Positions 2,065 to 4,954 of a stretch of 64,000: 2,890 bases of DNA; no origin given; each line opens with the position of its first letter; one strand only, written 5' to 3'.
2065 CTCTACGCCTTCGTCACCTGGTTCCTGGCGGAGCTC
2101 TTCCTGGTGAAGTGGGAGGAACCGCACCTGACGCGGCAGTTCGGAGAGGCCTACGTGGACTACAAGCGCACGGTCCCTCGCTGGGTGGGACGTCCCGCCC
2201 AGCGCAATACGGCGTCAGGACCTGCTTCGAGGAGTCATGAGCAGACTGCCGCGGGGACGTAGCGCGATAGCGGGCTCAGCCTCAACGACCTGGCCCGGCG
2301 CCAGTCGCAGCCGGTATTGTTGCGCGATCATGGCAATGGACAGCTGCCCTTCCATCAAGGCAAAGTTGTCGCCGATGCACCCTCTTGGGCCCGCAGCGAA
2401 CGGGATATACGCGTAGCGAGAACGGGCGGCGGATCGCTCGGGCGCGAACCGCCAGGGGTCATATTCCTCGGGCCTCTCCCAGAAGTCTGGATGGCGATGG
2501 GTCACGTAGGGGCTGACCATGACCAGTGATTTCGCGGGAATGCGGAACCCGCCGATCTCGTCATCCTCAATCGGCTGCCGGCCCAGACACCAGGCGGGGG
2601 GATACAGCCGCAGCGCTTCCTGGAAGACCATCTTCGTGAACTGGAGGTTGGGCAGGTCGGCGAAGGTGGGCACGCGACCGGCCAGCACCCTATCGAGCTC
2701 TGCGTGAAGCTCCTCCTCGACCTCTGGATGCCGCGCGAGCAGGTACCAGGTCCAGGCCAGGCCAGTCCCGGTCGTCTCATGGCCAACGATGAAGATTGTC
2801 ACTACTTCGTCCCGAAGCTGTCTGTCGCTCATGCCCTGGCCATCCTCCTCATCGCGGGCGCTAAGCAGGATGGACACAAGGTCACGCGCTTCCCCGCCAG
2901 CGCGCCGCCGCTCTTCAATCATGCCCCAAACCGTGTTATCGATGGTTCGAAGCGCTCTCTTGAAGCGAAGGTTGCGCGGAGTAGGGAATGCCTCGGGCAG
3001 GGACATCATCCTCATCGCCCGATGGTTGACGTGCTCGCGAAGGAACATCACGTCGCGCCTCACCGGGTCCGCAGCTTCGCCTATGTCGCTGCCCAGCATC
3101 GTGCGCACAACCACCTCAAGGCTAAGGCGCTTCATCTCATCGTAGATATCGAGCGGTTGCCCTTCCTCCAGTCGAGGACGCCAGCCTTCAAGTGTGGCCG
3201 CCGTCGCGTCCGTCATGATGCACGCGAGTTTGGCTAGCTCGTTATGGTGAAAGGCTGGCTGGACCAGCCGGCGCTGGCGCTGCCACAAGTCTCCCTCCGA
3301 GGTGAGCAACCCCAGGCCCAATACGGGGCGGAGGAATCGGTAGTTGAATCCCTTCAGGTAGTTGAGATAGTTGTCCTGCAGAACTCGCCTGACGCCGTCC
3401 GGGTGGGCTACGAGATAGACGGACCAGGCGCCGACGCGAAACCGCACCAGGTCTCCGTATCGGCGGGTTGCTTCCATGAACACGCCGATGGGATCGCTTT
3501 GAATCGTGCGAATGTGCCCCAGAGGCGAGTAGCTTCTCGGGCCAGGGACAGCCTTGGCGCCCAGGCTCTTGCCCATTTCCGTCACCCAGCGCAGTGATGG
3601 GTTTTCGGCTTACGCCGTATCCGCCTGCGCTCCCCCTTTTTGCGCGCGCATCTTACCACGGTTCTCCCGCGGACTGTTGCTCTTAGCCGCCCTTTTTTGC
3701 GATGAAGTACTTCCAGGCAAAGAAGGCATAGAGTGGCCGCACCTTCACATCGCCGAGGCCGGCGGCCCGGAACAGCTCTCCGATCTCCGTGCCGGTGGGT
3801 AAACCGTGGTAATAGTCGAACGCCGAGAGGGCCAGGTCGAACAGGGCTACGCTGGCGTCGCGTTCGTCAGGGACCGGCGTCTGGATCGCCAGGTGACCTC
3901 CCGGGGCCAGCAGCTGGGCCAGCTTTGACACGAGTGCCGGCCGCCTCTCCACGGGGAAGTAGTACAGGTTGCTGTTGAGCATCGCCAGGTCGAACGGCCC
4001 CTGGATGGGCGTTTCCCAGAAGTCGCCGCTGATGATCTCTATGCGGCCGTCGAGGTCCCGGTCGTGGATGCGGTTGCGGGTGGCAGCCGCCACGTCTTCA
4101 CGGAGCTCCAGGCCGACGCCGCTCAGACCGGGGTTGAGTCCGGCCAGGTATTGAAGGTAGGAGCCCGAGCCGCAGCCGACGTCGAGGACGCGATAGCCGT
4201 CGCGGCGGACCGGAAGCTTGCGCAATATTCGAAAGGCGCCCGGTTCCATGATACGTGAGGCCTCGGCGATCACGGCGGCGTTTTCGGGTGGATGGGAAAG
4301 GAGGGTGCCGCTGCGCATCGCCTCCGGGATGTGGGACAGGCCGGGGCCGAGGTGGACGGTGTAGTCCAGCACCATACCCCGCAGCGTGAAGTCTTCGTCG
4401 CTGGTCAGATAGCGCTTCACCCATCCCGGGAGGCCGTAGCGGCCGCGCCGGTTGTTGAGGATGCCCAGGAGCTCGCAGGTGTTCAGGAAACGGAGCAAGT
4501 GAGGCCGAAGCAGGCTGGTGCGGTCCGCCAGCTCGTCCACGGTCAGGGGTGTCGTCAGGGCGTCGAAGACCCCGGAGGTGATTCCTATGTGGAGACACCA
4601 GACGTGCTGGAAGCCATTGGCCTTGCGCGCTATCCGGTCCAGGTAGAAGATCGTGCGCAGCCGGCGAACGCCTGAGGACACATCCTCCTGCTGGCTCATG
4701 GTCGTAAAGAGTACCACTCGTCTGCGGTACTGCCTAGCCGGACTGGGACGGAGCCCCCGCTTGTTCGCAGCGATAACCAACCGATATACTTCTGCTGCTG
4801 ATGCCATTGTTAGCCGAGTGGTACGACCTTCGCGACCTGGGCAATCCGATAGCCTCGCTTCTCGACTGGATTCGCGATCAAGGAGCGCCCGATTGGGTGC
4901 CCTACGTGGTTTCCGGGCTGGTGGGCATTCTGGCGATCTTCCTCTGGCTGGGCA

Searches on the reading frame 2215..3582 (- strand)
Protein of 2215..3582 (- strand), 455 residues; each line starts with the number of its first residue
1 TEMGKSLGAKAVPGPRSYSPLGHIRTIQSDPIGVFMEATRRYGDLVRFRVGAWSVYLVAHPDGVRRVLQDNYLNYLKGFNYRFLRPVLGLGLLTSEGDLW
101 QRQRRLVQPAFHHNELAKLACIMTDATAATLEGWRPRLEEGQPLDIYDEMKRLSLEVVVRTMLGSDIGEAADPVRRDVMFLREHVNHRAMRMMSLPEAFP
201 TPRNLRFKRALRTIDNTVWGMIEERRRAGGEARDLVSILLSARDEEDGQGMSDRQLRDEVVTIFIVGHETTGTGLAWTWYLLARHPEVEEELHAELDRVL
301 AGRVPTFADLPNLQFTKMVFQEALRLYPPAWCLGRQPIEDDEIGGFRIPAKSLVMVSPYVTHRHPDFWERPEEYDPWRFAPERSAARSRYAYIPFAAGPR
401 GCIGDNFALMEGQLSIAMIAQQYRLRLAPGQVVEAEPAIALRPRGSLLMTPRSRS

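Call 71: search_protein_families(library=pfam, proteins=[window:2215-3582:-], max_evalue=0.00001)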
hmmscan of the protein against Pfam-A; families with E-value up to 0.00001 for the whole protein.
window:2215-3582:- (455 aa): 1 family
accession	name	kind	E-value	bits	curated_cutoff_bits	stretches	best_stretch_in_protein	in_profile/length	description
PF00067.27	p450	-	7.5e-87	292.5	22.8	1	13-435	2-444/462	Cytochrome P450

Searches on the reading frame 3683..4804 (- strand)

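Call 71: search_protein_families(library=pfam, proteins=[window:3683-4804:-], max_evalue=0.00001)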
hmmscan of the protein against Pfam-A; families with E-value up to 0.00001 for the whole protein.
window:3683-4804:- (373 aa): 8 families
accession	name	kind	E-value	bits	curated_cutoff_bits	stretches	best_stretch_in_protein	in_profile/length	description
PF13649.12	Methyltransf_25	-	9.1e-15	55.6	27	1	206-303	1-97/97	Methyltransferase domain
PF13489.12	Methyltransf_23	-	5.9e-14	52.6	27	1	193-353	13-162/164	Methyltransferase domain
PF08241.18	Methyltransf_11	-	1.3e-12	48.6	21.2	1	207-307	1-95/95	Methyltransferase domain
PF08242.18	Methyltransf_12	-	1.5e-12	48.5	30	1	207-305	1-98/98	Methyltransferase domain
PF13847.12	Methyltransf_31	-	1.5e-11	44.7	27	1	201-349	2-145/145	Methyltransferase domain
PF02390.23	Methyltransf_4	-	2.4e-06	27.6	24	0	206-251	5-50/173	Putative methyltransferase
PF00891.24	Methyltransf_2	-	8.7e-06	25.7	22.3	0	205-311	65-168/210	O-methyltransferase domain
PF02353.26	CMAS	-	9.3e-06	25.6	27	0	193-312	54-169/273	Mycolic acid cyclopropane synthetase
